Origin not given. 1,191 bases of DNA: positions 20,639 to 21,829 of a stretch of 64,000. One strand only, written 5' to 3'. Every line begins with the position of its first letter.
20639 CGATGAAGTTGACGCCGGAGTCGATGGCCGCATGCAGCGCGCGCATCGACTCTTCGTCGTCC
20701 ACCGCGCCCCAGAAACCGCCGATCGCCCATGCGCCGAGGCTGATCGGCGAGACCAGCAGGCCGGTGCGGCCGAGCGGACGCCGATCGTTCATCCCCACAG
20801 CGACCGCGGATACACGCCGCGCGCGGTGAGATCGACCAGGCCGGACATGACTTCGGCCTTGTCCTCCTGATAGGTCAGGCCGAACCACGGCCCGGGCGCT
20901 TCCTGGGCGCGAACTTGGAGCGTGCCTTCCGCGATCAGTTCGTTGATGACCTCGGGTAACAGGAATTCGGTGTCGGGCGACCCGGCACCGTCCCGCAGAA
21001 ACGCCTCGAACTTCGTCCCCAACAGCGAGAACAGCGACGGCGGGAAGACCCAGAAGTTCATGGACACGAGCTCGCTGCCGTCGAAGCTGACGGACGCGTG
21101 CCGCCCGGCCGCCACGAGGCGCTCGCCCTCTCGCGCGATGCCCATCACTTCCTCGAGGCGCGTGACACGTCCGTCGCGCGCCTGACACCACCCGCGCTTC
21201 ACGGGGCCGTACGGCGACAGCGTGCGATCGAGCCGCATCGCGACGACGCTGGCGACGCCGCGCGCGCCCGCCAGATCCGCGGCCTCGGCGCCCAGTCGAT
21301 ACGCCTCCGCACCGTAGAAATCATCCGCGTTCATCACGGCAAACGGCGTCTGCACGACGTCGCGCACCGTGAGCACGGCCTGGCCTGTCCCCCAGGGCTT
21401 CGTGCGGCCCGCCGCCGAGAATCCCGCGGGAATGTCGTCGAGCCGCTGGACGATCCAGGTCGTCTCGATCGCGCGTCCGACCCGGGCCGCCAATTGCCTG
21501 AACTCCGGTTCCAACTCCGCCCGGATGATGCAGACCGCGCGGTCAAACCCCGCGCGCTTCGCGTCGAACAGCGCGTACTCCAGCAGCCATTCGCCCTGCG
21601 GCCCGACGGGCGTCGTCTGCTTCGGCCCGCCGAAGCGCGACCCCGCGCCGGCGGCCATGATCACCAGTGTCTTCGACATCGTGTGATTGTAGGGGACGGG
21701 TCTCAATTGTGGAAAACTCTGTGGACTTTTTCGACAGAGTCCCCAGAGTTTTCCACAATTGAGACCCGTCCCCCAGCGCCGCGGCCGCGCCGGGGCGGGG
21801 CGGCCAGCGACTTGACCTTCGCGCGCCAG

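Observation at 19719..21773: Twin ~85-bp palindromic elements bracket a two-gene aldo-keto-reductase / nucleotidyltransferase module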

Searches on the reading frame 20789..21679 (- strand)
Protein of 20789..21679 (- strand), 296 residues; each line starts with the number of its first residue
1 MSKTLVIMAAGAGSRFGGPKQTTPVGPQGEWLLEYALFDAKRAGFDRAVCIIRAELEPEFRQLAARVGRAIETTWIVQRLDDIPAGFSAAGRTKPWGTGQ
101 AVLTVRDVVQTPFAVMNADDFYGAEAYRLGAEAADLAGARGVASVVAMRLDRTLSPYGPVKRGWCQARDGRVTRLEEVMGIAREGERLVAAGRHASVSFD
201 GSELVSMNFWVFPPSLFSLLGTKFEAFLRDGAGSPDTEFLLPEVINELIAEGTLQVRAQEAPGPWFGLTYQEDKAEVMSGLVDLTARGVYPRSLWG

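Call 24: search_protein_families(library=pfam, proteins=[window:20789-21679:-])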
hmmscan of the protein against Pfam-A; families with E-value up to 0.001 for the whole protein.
window:20789-21679:- (296 aa): 2 families
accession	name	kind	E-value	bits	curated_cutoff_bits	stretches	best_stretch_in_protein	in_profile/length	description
PF00483.29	NTP_transferase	-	9e-09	35.7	21.2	1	6-177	3-162/245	Nucleotidyl transferase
PF12804.13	NTP_transf_3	-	1e-07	32.7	27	1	6-67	2-62/160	MobA-like NTP transferase domain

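Call 30: find_encoding_contigs(protein=window:20789-21679:-, flank=10000, max_places=10)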
Protein window:20789-21679:- (296 aa): no gene with exactly this product is on record in the collection.
